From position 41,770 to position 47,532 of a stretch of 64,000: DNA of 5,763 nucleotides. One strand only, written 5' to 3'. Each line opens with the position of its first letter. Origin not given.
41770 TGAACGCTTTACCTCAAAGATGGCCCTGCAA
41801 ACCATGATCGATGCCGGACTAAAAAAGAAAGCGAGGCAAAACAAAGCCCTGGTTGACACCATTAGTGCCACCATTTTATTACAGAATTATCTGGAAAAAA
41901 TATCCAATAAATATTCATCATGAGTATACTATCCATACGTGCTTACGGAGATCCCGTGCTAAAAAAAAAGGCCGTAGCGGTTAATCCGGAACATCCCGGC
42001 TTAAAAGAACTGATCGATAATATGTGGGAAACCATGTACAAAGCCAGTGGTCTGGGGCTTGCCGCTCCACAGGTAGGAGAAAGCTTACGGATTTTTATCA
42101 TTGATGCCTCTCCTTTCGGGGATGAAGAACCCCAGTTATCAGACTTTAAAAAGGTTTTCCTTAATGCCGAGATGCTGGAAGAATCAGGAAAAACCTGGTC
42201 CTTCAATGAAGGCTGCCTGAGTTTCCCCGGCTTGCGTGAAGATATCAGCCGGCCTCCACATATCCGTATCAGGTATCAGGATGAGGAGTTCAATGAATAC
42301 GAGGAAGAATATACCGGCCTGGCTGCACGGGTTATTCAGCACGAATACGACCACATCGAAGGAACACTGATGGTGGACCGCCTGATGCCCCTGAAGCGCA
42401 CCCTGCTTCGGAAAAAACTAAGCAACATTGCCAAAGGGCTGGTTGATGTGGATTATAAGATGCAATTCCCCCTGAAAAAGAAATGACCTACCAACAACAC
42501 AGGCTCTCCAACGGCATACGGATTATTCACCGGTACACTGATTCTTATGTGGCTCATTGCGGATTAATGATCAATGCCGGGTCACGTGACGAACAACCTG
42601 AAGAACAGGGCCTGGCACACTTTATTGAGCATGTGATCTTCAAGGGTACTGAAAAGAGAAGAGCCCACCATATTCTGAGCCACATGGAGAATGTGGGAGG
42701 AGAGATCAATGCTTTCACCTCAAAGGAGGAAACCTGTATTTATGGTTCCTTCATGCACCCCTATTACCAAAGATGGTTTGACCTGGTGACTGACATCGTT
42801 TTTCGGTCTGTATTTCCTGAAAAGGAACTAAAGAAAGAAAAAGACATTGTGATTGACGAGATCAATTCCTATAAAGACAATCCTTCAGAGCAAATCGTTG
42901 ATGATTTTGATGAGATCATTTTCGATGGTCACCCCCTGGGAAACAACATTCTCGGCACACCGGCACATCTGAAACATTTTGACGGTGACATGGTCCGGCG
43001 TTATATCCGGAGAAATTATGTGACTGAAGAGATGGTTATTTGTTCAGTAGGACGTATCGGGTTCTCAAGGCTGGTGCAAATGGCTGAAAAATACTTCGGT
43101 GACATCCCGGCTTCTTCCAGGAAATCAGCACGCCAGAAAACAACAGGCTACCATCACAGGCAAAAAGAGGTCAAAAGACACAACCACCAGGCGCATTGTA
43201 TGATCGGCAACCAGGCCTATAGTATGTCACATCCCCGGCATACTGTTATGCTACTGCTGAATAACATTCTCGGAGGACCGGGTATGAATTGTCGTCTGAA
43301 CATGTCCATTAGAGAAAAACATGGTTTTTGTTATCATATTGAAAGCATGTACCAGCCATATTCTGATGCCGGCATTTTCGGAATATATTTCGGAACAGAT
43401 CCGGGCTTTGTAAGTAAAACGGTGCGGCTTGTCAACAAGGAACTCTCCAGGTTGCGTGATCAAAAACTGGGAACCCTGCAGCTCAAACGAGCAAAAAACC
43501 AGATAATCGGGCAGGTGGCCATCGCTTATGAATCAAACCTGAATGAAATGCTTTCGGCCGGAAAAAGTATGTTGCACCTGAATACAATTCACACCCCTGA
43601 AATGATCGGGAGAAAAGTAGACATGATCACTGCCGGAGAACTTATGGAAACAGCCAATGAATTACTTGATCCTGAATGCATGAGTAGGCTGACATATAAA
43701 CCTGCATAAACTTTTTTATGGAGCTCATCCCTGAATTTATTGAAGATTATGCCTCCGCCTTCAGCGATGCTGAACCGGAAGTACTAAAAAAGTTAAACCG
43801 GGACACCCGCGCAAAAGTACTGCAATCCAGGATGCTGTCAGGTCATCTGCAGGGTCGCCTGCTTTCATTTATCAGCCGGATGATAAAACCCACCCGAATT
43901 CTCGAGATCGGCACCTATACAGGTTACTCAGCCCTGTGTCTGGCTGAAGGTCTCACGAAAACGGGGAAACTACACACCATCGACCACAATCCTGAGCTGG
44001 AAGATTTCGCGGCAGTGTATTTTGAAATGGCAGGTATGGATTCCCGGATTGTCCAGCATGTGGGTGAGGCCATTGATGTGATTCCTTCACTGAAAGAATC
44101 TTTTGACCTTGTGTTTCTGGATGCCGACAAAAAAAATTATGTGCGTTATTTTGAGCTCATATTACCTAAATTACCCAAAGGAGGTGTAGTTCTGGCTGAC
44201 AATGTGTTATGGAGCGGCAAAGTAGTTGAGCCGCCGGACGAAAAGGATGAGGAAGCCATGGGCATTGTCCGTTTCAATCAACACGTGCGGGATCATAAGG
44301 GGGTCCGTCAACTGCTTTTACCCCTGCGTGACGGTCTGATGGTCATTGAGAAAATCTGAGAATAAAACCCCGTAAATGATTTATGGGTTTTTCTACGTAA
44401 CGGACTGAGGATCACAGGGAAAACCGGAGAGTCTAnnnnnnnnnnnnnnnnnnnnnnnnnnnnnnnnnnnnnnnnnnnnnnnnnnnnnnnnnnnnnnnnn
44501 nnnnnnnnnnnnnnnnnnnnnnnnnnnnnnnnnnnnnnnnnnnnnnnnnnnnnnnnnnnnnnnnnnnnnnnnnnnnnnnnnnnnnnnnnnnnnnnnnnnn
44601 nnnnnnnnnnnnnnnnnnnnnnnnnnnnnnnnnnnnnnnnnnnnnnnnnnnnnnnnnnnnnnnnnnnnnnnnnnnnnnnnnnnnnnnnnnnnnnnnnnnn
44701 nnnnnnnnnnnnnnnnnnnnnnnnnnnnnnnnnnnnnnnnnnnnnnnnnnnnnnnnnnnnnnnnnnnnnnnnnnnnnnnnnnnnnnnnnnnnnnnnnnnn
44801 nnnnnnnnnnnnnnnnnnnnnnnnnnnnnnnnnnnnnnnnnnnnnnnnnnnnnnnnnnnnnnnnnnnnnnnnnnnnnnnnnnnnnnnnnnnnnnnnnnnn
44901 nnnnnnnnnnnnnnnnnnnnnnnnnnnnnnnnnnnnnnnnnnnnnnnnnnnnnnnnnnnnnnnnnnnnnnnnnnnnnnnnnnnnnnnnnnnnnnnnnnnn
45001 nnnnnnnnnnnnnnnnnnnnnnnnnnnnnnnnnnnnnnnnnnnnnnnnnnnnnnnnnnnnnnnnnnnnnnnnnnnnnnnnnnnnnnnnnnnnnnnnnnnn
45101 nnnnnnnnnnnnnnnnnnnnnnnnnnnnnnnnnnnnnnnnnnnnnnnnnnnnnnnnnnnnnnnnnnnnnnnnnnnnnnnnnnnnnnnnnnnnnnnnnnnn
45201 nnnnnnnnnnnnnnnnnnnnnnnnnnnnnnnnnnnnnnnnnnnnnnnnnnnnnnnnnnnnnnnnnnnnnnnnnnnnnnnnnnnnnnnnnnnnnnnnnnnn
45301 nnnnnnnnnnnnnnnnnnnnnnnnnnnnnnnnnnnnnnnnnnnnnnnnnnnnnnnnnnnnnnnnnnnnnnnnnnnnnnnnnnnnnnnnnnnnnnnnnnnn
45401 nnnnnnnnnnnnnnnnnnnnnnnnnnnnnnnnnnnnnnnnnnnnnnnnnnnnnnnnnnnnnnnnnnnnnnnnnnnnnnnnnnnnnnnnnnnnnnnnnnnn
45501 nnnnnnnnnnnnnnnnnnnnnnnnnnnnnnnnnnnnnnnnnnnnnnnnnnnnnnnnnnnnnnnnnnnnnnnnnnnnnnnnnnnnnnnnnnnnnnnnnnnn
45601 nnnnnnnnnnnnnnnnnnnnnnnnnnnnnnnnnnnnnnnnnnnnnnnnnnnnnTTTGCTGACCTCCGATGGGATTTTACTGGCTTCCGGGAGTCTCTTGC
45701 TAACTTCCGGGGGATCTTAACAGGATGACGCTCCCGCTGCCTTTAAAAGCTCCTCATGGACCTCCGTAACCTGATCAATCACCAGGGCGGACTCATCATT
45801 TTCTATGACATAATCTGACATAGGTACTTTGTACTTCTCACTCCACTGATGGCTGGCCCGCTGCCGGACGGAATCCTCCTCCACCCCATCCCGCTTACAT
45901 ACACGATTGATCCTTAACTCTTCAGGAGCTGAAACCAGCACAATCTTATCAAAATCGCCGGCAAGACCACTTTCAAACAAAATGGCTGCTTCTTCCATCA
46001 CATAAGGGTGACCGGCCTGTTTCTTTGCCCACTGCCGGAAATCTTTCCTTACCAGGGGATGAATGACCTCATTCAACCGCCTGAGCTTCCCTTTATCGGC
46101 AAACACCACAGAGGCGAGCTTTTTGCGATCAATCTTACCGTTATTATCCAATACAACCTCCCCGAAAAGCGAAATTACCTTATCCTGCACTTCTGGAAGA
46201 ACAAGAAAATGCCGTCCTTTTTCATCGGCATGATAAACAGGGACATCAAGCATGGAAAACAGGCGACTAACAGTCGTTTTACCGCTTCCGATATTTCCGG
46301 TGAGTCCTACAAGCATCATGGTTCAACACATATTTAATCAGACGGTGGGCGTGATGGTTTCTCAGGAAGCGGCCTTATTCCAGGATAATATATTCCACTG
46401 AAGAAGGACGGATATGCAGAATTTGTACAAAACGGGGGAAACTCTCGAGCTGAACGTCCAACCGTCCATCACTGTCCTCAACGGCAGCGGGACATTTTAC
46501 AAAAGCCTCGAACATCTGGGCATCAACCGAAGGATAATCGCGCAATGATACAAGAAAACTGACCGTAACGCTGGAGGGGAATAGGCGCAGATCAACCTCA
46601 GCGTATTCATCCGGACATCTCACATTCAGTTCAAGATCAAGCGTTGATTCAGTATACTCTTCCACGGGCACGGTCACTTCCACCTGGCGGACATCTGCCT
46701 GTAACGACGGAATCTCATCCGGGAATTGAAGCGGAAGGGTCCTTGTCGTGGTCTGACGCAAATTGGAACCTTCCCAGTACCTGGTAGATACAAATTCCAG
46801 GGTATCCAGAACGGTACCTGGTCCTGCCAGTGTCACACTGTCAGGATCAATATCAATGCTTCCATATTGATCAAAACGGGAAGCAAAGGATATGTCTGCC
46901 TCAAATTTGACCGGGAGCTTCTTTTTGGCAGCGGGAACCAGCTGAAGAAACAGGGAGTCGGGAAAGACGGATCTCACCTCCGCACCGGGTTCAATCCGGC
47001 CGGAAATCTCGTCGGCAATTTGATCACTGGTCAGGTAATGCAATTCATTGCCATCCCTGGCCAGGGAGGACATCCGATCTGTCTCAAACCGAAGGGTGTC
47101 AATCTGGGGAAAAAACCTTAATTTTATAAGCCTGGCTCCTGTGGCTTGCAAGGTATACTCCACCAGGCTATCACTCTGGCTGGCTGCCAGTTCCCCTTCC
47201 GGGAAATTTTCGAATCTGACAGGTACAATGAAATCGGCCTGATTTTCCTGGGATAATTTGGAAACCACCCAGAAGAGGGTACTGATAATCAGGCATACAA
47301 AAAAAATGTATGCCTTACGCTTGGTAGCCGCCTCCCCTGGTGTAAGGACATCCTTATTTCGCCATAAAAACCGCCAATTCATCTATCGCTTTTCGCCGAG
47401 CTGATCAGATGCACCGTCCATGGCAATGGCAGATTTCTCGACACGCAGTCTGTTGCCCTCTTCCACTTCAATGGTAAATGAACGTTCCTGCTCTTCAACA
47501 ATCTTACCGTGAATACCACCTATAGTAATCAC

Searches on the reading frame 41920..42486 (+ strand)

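Call 49: search_protein_families(library=pfam, proteins=[window:41920-42486:+], max_evalue=0.000001)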
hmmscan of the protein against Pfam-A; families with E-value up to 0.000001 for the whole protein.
window:41920-42486:+ (188 aa): 1 family
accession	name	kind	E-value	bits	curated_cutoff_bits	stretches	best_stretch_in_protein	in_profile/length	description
PF01327.26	Pep_deformylase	-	2.3e-49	167.4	22.8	1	4-160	2-155/156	Polypeptide deformylase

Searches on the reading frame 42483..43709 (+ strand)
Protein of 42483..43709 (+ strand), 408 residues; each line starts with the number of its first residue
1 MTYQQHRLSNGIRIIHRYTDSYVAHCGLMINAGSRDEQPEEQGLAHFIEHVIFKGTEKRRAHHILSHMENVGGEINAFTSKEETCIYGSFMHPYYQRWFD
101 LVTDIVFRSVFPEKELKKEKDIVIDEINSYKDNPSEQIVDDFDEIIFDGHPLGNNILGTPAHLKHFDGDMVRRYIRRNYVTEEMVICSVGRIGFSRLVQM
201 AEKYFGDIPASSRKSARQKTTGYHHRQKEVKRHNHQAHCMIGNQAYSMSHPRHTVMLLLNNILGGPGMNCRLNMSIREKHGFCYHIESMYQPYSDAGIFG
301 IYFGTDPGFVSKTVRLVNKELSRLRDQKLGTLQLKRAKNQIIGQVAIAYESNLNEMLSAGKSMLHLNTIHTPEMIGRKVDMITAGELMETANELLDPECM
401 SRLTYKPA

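Call 49: search_protein_families(library=pfam, proteins=[window:42483-43709:+], max_evalue=0.000001)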
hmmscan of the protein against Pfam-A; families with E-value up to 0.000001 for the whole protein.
window:42483-43709:+ (408 aa): 2 families
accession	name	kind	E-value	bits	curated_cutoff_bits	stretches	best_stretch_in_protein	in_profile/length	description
PF05193.26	Peptidase_M16_C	-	2.3e-32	112.8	23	1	168-340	4-180/181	Peptidase M16 inactive domain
PF00675.25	Peptidase_M16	-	1.3e-31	109.9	22.3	1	21-159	10-148/149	Insulinase (Peptidase family M16)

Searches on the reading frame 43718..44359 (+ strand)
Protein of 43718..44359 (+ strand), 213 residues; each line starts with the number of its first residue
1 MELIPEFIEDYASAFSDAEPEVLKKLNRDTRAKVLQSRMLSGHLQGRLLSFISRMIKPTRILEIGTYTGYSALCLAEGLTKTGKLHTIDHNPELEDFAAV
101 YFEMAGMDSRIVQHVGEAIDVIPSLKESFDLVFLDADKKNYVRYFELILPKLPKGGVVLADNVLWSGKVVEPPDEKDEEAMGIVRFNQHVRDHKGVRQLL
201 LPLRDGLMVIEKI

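Call 49: search_protein_families(library=pfam, proteins=[window:43718-44359:+], max_evalue=0.000001)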
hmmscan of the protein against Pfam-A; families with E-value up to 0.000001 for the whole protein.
window:43718-44359:+ (213 aa): 2 families
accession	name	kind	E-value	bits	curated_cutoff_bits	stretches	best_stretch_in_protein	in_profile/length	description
PF01596.23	Methyltransf_3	-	5e-47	160.3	22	1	16-213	4-204/204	O-methyltransferase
PF13578.12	Methyltransf_24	-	2.9e-19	70.3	26.3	1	62-163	1-105/105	Methyltransferase domain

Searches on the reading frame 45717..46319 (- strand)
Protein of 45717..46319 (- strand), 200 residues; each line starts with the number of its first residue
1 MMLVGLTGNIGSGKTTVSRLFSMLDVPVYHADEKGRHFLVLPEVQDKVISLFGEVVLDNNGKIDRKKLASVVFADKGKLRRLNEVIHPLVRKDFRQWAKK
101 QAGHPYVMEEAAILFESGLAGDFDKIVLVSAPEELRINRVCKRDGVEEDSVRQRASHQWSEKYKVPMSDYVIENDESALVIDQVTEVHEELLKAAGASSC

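Call 49: search_protein_families(library=pfam, proteins=[window:45717-46319:-], max_evalue=0.000001)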
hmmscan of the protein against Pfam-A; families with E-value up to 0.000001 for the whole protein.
window:45717-46319:- (200 aa): 1 family
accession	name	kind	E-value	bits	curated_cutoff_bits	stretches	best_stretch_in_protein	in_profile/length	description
PF01121.26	CoaE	-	1.7e-42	145.6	27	1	2-177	1-177/180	Dephospho-CoA kinase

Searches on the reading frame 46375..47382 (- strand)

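Call 49: search_protein_families(library=pfam, proteins=[window:46375-47382:-], max_evalue=0.000001)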
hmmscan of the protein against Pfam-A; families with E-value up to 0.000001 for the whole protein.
window:46375-47382:- (335 aa): 1 family
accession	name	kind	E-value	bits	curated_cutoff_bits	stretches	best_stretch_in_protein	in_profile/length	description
PF07949.17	YbbR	-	2.2e-08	34.7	22.3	0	157-222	2-67/81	YbbR-like protein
